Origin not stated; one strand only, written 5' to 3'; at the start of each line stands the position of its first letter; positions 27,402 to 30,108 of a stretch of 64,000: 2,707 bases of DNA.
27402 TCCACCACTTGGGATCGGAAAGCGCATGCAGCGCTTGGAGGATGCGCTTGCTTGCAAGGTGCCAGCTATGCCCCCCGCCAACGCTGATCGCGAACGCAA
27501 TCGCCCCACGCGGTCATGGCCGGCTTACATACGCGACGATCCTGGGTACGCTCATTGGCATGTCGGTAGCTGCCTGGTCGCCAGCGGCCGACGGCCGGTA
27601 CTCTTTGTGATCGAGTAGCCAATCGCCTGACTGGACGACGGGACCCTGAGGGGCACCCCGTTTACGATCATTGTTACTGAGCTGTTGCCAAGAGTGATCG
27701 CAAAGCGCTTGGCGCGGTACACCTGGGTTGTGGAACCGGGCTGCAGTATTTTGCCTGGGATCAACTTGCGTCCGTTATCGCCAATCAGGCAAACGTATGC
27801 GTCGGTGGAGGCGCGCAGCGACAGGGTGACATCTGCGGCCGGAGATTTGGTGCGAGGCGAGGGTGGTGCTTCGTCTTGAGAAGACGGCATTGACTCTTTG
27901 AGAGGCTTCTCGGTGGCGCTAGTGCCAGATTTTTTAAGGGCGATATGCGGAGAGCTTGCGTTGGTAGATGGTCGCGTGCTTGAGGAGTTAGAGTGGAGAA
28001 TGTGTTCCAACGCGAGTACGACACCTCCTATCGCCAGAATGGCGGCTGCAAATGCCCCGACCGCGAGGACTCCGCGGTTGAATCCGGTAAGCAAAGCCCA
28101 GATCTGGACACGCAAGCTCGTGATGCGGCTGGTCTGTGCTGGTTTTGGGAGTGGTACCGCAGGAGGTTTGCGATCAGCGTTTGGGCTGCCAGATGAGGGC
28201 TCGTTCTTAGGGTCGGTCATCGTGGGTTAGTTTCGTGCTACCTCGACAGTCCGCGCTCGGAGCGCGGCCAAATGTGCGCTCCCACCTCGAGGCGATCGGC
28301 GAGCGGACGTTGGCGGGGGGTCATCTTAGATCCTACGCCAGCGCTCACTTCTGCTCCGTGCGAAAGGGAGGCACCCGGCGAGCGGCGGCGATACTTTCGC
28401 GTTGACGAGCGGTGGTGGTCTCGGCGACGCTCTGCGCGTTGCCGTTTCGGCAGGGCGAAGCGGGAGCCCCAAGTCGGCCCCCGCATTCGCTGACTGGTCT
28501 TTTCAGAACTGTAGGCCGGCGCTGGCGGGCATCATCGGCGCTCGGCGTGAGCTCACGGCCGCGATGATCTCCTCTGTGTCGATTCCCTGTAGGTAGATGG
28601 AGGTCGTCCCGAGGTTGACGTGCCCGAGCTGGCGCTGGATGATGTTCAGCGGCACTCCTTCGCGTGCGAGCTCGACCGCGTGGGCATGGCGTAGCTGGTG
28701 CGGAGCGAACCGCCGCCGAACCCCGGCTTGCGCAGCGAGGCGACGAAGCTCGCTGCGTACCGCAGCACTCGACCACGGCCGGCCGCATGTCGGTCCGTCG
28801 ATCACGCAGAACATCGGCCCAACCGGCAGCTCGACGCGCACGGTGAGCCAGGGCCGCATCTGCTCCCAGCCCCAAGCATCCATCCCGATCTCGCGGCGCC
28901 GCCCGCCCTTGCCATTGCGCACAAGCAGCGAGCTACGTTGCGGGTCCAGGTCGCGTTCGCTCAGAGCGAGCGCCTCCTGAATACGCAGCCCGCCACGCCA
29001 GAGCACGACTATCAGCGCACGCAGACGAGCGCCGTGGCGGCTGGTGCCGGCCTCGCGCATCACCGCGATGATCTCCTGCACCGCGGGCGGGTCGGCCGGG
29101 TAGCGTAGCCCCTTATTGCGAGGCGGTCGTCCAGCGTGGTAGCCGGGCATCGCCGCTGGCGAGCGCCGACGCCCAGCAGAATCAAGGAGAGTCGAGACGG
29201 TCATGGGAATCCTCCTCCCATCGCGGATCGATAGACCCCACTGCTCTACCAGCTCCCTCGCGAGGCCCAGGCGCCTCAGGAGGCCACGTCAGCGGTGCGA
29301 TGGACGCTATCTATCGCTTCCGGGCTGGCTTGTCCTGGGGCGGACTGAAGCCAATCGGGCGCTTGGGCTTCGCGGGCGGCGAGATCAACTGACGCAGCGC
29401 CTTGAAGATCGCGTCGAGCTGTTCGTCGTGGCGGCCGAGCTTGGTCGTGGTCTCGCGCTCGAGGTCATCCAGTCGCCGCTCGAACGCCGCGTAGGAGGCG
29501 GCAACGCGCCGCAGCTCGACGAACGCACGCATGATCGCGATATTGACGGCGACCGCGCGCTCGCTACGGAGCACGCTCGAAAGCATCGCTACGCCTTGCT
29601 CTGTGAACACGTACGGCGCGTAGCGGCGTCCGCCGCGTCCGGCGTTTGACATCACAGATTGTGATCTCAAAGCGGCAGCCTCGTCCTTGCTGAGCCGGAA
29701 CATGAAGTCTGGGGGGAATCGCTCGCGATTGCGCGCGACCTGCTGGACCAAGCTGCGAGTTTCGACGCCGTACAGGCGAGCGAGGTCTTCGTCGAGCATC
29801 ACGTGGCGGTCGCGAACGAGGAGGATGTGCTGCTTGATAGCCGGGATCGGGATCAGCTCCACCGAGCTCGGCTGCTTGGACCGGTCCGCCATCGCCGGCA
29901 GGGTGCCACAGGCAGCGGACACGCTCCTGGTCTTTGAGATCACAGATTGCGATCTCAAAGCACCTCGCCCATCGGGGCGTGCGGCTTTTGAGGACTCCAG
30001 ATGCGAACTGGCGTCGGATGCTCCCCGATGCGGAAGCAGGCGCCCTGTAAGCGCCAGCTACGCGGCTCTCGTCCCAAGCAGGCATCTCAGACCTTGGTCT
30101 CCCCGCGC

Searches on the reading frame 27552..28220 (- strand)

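Call 37: search_protein_families(library=pfam, proteins=[window:27552-28220:-], max_evalue=0.001)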
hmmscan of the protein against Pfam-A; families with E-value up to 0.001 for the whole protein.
window:27552-28220:- (222 aa): 1 family
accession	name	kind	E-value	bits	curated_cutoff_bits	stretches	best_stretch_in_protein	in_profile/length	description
PF13464.11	RodZ_C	-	0.00031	21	23.9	1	135-196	2-63/72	RodZ C-terminal domain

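Call 54: search_protein_families(library=padloc, proteins=[window:27552-28220:-], max_evalue=0.001)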
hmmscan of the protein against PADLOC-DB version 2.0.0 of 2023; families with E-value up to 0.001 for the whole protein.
window:27552-28220:- (222 aa): 0 families

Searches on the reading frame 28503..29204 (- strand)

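Call 37: search_protein_families(library=pfam, proteins=[window:28503-29204:-], max_evalue=0.001)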
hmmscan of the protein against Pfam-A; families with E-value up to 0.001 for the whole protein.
window:28503-29204:- (233 aa): 1 family
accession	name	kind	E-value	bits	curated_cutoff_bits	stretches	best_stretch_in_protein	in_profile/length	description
PF00589.27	Phage_integrase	-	7.1e-28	98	27.1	1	42-206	8-167/172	Phage integrase family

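Call 54: search_protein_families(library=padloc, proteins=[window:28503-29204:-], max_evalue=0.001)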
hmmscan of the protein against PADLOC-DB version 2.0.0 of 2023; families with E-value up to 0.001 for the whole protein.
window:28503-29204:- (233 aa): 0 families

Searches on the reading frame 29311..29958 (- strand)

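Call 37: search_protein_families(library=pfam, proteins=[window:29311-29958:-], max_evalue=0.001)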
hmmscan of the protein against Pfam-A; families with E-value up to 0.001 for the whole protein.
window:29311-29958:- (215 aa): 1 family
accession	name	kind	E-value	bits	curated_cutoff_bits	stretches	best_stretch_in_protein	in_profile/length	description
PF10543.14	ORF6N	-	1.2e-31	109.3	27.8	1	44-129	2-86/86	ORF6N domain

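Call 54: search_protein_families(library=padloc, proteins=[window:29311-29958:-], max_evalue=0.001)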
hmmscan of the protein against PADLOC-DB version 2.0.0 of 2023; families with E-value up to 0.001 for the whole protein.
window:29311-29958:- (215 aa): 3 families
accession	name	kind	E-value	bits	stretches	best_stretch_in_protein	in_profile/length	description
PDLC04869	PDC-S05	-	1.1e-56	190.3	1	32-190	8-166/306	-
PDLC04856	PDC-S05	-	1.1e-52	176.3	1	36-196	7-166/177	-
PDLC04849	PDC-S05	-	4.7e-34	115.7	1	37-185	6-151/183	-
